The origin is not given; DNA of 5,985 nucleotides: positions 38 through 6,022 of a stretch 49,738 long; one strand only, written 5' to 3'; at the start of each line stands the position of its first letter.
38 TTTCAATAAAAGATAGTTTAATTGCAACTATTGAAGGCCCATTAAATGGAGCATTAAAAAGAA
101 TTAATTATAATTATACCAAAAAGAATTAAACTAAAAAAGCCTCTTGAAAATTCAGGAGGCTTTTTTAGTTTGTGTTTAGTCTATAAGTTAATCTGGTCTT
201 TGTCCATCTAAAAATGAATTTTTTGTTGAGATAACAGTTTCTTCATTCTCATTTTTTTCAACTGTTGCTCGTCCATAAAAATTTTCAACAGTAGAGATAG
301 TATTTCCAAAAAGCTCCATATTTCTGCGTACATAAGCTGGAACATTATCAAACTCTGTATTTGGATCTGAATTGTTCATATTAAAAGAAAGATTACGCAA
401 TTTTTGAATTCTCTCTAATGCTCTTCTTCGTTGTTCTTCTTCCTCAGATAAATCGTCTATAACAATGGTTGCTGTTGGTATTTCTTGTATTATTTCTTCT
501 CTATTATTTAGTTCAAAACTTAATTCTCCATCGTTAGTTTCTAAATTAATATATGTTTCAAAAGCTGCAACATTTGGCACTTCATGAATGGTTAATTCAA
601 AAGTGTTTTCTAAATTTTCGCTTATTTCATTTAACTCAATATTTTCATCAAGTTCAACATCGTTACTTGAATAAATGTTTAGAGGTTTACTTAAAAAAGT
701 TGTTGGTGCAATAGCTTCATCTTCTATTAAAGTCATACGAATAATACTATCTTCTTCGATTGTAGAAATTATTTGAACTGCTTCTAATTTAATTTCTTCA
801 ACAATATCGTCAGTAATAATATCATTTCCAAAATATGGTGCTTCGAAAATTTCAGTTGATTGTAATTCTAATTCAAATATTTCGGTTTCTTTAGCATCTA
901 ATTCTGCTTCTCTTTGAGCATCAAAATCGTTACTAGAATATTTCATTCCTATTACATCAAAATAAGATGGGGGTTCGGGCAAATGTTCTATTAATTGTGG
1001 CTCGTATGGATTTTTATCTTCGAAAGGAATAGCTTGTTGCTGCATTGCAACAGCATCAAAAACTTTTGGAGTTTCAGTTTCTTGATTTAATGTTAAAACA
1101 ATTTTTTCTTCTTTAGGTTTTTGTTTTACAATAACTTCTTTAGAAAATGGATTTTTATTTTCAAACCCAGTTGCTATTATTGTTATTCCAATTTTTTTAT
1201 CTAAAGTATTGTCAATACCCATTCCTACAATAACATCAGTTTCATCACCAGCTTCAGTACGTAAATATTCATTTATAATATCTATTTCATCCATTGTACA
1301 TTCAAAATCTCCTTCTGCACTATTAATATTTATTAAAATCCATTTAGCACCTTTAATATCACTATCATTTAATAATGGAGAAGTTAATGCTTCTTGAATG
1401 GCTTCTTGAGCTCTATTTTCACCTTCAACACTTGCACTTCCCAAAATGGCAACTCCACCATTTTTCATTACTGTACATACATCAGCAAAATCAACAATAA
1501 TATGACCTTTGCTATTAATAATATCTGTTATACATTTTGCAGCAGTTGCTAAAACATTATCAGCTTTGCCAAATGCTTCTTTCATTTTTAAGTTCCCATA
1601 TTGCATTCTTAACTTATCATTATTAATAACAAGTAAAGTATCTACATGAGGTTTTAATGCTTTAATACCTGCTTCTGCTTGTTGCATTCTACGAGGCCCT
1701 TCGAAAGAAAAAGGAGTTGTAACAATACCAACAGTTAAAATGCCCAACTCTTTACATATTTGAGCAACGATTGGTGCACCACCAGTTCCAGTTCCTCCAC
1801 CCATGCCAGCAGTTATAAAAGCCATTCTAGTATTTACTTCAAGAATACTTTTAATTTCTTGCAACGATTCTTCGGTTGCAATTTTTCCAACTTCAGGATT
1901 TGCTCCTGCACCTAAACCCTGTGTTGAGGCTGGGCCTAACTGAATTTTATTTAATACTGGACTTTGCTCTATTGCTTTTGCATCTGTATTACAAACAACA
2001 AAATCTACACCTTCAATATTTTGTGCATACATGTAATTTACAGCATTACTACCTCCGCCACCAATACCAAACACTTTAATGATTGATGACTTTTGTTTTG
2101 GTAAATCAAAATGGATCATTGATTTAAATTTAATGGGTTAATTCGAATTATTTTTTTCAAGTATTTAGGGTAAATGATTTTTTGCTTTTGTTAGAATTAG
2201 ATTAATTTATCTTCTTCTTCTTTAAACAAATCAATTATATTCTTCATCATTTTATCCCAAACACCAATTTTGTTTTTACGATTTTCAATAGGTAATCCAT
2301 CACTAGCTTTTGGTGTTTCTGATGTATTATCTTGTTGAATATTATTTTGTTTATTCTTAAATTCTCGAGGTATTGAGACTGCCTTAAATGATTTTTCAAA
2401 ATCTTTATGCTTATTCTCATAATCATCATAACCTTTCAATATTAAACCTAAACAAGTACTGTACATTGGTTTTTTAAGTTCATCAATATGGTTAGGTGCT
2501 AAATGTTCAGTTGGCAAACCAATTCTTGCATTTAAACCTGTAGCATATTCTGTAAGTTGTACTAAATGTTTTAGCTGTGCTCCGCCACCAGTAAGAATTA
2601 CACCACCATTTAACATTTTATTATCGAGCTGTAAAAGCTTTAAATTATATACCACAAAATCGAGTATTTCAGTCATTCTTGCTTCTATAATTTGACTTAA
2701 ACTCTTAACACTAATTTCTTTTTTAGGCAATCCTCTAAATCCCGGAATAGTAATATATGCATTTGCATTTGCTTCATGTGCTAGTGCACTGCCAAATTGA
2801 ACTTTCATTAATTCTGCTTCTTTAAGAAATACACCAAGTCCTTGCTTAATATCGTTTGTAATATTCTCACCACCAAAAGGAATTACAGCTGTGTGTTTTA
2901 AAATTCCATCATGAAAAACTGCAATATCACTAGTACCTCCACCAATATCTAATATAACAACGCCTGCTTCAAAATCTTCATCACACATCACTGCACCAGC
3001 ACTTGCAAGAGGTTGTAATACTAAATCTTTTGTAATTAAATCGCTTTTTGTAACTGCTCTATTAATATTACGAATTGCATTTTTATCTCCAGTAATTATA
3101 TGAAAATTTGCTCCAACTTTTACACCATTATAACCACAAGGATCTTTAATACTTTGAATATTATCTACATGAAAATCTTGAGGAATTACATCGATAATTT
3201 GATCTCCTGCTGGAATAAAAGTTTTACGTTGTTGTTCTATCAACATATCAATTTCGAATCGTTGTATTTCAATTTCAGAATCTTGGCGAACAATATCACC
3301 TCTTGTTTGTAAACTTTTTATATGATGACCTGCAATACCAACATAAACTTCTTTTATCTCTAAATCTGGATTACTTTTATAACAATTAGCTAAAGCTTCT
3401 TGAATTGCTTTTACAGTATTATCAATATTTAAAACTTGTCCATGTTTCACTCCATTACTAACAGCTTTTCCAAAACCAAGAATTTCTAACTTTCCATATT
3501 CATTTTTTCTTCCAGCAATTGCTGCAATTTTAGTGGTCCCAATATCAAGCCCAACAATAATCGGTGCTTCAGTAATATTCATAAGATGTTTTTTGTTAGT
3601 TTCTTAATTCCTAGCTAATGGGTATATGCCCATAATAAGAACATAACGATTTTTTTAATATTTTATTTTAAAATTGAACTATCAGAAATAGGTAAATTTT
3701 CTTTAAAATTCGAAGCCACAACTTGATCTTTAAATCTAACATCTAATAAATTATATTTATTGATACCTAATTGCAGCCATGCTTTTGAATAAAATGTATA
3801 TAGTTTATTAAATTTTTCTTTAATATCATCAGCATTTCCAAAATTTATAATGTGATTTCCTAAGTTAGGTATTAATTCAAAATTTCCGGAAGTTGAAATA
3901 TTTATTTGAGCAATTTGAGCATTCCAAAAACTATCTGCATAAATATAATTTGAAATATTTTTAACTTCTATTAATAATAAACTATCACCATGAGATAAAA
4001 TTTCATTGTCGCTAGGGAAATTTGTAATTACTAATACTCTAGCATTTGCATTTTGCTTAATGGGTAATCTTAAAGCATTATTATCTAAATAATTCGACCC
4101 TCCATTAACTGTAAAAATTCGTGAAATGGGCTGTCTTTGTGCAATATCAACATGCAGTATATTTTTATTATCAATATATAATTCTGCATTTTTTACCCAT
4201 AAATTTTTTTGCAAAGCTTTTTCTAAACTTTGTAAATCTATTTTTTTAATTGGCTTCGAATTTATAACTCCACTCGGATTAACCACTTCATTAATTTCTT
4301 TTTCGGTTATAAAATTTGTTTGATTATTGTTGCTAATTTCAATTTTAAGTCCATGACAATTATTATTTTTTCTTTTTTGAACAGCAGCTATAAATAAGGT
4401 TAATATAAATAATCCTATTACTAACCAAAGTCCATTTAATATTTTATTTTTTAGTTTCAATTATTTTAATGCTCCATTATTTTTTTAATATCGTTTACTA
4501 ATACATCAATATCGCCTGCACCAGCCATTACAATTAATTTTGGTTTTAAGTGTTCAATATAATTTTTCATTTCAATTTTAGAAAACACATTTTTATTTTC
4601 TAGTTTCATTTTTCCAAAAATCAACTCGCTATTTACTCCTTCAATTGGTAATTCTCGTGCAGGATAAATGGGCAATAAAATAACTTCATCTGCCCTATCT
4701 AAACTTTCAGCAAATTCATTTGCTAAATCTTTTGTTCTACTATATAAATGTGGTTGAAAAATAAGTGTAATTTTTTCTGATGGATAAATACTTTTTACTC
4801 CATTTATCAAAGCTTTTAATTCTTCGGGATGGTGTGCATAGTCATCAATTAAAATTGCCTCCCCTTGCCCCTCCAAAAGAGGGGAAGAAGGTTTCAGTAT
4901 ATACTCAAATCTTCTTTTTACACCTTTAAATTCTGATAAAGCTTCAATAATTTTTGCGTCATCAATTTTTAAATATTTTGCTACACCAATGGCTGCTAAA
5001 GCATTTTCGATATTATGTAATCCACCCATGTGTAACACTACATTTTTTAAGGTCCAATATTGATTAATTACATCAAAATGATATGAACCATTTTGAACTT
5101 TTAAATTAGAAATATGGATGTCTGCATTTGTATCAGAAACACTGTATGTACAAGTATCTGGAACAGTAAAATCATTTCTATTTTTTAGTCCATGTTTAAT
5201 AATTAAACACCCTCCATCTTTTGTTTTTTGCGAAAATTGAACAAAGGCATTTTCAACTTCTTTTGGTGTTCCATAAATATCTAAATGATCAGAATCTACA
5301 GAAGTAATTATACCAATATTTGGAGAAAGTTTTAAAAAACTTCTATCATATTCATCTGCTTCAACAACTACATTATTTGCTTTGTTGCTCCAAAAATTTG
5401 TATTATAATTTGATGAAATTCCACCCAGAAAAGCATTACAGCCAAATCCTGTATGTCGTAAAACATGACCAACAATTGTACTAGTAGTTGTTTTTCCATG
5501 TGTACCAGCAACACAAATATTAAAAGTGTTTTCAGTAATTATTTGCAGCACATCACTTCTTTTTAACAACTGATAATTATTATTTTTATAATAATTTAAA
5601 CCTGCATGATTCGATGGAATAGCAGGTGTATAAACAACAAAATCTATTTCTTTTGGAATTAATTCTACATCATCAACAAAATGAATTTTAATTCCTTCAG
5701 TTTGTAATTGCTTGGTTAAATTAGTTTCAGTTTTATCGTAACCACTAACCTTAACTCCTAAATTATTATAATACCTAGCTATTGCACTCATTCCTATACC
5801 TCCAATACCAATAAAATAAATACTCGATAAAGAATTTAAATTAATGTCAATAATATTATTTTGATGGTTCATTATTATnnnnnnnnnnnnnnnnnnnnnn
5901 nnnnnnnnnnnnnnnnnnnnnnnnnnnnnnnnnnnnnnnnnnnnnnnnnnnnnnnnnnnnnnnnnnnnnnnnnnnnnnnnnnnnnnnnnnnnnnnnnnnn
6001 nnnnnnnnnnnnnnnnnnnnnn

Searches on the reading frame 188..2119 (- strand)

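Call 84: search_protein_families(library=pfam, proteins=[window:188-2119:-], max_evalue=0.00001)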
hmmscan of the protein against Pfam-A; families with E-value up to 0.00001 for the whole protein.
window:188-2119:- (643 aa): 2 families
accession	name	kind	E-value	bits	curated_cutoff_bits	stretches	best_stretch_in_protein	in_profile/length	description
PF00091.31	Tubulin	-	1.8e-45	156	33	1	14-171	2-186/190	Tubulin/FtsZ family, GTPase domain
PF12327.13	FtsZ_C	-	2.6e-19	69.8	27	1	222-320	1-95/95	FtsZ family, C-terminal domain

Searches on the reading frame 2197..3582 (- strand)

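Call 84: search_protein_families(library=pfam, proteins=[window:2197-3582:-], max_evalue=0.00001)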
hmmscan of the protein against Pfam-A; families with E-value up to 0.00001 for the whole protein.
window:2197-3582:- (461 aa): 5 families
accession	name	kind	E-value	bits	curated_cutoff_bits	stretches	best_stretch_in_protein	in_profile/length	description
PF14450.12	FtsA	-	1.8e-39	135.4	31.8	1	209-379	1-127/127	Cell division protein FtsA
PF02491.25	SHS2_FTSA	-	4.2e-19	69.1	25.4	1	85-164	1-79/79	SHS2 domain inserted in FTSA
PF06723.19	MreB_Mbl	-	3.2e-14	53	27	1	191-354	130-303/327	MreB/Mbl protein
PF06277.17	EutA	-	6.6e-08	32.3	27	1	195-335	132-265/475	Ethanolamine utilisation protein EutA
PF11104.14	PilM_2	-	1.3e-07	31.4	27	0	198-262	172-236/340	Type IV pilus assembly protein PilM;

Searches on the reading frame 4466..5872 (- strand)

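Call 84: search_protein_families(library=pfam, proteins=[window:4466-5872:-], max_evalue=0.00001)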
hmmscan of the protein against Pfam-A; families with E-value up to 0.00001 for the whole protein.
window:4466-5872:- (468 aa): 3 families
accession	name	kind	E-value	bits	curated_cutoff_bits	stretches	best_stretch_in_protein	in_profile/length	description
PF08245.18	Mur_ligase_M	-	1.9e-23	83.9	24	1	121-298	1-200/200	Mur ligase middle domain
PF01225.30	Mur_ligase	-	2.6e-17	63.4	21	1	18-114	2-92/95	Mur ligase family, catalytic domain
PF02875.26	Mur_ligase_C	-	1e-13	52.7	28.4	1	336-444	9-117/127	Mur ligase, glutamate ligase domain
